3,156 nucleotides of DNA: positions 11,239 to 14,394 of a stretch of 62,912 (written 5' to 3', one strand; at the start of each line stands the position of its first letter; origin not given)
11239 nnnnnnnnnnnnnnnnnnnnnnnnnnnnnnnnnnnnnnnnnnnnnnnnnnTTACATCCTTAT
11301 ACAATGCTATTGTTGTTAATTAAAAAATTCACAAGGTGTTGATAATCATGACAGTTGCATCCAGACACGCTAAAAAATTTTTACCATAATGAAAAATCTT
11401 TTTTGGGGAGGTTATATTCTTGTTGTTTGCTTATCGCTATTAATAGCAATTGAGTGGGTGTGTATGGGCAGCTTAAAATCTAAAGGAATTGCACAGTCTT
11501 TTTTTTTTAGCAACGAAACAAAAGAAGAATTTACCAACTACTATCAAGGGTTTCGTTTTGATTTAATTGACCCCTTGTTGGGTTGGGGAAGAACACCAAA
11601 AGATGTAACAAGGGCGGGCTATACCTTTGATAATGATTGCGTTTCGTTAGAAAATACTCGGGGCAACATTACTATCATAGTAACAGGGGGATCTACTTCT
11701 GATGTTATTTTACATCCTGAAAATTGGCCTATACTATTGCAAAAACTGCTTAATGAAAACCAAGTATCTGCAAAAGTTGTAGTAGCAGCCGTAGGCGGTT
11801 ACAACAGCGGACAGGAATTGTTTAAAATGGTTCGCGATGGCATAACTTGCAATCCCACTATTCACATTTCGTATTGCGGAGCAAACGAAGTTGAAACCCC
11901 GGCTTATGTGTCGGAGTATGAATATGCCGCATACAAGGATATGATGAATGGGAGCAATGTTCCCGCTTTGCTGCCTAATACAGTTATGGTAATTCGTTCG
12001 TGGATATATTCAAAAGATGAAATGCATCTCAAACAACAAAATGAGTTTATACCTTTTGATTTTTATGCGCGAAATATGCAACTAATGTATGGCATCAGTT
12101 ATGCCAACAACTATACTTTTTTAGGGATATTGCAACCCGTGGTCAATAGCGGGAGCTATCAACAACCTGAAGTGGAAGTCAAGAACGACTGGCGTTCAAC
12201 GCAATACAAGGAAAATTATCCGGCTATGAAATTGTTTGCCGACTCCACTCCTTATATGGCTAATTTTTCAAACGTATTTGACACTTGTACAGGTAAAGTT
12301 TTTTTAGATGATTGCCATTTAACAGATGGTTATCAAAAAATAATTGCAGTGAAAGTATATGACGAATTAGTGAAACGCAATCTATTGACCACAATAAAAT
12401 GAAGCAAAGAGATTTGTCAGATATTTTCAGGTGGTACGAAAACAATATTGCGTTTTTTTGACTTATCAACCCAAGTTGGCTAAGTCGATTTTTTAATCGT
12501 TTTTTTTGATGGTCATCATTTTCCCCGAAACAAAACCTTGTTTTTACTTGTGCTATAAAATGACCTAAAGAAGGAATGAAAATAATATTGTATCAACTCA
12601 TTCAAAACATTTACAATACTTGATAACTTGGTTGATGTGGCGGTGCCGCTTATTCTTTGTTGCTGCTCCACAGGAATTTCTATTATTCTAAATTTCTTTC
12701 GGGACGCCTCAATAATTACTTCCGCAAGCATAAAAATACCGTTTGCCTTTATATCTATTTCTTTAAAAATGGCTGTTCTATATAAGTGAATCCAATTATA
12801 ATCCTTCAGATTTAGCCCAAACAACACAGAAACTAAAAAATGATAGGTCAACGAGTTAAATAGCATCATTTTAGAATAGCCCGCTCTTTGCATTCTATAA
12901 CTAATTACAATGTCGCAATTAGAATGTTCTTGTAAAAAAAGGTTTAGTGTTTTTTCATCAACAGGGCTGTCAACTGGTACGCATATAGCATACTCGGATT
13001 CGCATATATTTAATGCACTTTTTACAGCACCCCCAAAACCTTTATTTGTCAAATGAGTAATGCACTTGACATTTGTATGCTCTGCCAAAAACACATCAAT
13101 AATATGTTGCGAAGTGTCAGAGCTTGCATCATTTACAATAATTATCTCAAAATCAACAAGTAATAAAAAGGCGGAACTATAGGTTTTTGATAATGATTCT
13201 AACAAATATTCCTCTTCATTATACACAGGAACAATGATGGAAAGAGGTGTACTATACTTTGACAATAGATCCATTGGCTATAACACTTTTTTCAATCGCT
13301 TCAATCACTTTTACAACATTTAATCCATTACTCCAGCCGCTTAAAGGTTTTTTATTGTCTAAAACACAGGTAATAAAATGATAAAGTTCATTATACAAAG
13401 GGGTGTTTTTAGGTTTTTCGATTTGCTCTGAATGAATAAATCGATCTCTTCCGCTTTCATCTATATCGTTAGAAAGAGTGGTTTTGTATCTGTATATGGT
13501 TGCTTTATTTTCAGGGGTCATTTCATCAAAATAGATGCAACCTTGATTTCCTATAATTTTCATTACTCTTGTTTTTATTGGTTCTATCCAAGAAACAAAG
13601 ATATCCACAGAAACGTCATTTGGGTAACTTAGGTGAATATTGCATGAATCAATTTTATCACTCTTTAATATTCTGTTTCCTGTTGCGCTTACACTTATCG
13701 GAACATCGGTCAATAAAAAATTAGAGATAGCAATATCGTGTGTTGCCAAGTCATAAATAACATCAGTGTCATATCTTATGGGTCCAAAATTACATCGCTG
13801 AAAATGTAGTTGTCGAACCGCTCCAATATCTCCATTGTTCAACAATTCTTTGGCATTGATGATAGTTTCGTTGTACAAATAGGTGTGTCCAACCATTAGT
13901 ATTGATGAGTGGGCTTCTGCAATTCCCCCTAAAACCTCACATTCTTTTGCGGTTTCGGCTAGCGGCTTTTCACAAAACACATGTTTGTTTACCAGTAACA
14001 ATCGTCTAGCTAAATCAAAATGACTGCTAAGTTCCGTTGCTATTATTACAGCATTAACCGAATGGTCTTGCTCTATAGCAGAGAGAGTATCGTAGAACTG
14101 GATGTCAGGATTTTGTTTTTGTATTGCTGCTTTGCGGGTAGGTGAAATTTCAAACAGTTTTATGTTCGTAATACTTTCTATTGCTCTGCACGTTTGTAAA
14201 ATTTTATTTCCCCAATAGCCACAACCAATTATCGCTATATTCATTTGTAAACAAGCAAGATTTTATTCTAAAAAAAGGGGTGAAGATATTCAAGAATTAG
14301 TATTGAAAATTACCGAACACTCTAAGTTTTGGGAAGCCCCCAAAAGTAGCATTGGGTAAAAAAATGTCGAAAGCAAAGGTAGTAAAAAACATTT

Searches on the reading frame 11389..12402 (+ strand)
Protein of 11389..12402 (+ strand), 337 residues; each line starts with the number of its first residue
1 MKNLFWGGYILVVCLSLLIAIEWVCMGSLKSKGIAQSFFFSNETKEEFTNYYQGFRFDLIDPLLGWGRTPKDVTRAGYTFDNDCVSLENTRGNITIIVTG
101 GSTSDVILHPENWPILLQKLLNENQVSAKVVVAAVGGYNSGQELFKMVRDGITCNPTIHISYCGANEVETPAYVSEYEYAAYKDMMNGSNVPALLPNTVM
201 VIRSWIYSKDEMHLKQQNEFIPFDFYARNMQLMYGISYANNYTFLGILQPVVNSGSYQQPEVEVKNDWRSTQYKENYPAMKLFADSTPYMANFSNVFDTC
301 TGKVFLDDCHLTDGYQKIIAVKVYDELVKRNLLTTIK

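Call 6: search_protein_families(library=ncbifam, proteins=[window:11389-12402:+], max_evalue=0.001)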
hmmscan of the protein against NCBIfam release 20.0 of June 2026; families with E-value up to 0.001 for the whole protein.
window:11389-12402:+ (337 aa): 0 families

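Call 15: search_protein_families(library=pfam, proteins=[window:11389-12402:+], max_evalue=0.001)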
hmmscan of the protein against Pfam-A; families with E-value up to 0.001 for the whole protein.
window:11389-12402:+ (337 aa): 0 families

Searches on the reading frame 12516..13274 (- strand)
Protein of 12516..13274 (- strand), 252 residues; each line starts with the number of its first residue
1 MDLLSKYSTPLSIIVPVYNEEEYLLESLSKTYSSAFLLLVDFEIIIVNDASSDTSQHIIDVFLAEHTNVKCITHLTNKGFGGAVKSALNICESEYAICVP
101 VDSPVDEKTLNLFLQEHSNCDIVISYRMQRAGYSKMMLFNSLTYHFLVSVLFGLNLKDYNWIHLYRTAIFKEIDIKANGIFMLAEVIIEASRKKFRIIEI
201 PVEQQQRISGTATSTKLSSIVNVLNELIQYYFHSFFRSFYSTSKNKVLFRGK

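Call 6: search_protein_families(library=ncbifam, proteins=[window:12516-13274:-], max_evalue=0.001)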
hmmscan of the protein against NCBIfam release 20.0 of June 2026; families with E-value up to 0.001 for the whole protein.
window:12516-13274:- (252 aa): 14 families
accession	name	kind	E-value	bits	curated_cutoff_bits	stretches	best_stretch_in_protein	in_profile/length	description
TIGR03937.1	PgaC_IcaA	equivalog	5.6e-16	58.5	422.3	1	10-116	46-149/407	poly-beta-1,6-N-acetyl-D-glucosamine synthase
NF007986.1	PRK10714.1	equivalog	3.2e-13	49.4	529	1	11-229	8-224/316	undecaprenyl-phosphate 4-deoxy-4-formamido-L-arabinose transferase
NF007482.0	PRK10073.1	equivalog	4.2e-12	45.7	423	1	8-111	5-104/334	glycosyltransferase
TIGR04182.1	glyco_TIGR04182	equivalog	4.1e-10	39.5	325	1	12-219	3-203/293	S-layer glycoprotein N-glycosyltransferase AglJ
NF047588.1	GlcsyltransPgfSStrep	equivalog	5.4e-10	39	500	1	11-158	3-151/308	glycosyltransferase PgfS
NF041391.1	DPhHxTase_Halo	equivalog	1.4e-08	34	375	1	45-212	27-191/213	dolichyl-phosphate hexose transferase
NF047683.1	TeichurnBiosyTuaG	equivalog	7.5e-08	32.3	400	1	10-107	7-101/252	teichuronic acid biosynthesis protein TuaG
NF058614.1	PPMAGASynPpgS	equivalog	3.5e-07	29.9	370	1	13-225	4-214/226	polyprenyl-phospho-N-acetylgalactosaminyl synthase PpgS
NF050050.1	ProtGlycPglI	equivalog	2.7e-06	27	500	1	11-117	4-108/306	GalNAc(5)-diNAcBac-PP-undecaprenol beta-1,3-glucosyltransferase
NF053739.1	GlytfEpsEBac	equivalog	5.3e-06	25.6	450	1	11-96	3-86/265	glycosyltransferase EpsE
TIGR03111.1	glyc2_xrt_Gpos1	hypoth_equivalog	8.9e-06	24.7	363.95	1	10-114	50-153/439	TIGR03111 family XrtG-associated glycosyltransferase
NF038302.1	EPS_HpsE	equivalog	1.7e-05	23.9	300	1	11-94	3-88/307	hormogonium polysaccharide biosynthesis glycosyltransferase HpsE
NF041875.1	EPS_EpsD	equivalog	3.6e-05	23.3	370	1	11-120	1-107/325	exopolysaccharide biosynthesis glycosyltransferase EpsD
TIGR04283.1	glyco_like_mftF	equivalog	4.1e-05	23.3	182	1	11-61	1-48/221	TIGR04283 family arsenosugar biosynthesis glycosyltransferase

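Call 16: search_protein_families(library=pfam, proteins=[window:12516-13274:-], max_evalue=0.001)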
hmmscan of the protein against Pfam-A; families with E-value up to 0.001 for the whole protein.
window:12516-13274:- (252 aa): 1 family
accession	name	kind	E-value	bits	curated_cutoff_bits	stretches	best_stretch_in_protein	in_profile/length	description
PF00535.33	Glycos_transf_2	-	6.8e-18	65.6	23.3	1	12-126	1-114/168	Glycosyl transferase family 2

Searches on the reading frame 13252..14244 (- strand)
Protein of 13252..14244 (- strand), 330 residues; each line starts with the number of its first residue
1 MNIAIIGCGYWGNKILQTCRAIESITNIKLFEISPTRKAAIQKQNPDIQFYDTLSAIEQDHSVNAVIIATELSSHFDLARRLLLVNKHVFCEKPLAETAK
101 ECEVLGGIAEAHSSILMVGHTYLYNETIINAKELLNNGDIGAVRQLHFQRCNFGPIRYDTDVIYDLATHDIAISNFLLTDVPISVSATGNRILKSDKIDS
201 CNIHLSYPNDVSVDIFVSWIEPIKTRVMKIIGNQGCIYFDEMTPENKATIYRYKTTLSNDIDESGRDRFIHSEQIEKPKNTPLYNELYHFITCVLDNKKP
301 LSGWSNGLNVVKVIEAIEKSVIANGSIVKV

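Call 4: search_protein_families(library=pfam, proteins=[window:13252-14244:-], max_evalue=0.01)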
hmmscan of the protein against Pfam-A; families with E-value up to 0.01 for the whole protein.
window:13252-14244:- (330 aa): 3 families
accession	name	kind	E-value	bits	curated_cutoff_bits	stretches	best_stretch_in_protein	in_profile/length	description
PF01408.29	GFO_IDH_MocA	-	1.4e-20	74.6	24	1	1-120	1-120/120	Oxidoreductase family, NAD-binding Rossmann fold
PF22725.1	GFO_IDH_MocA_C3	-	7.2e-14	52.3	27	1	130-237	3-123/124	GFO/IDH/MocA C-terminal domain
PF02894.22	GFO_IDH_MocA_C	-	8.4e-11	42.5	22.9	1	132-321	1-210/218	Oxidoreductase family, C-terminal alpha/beta domain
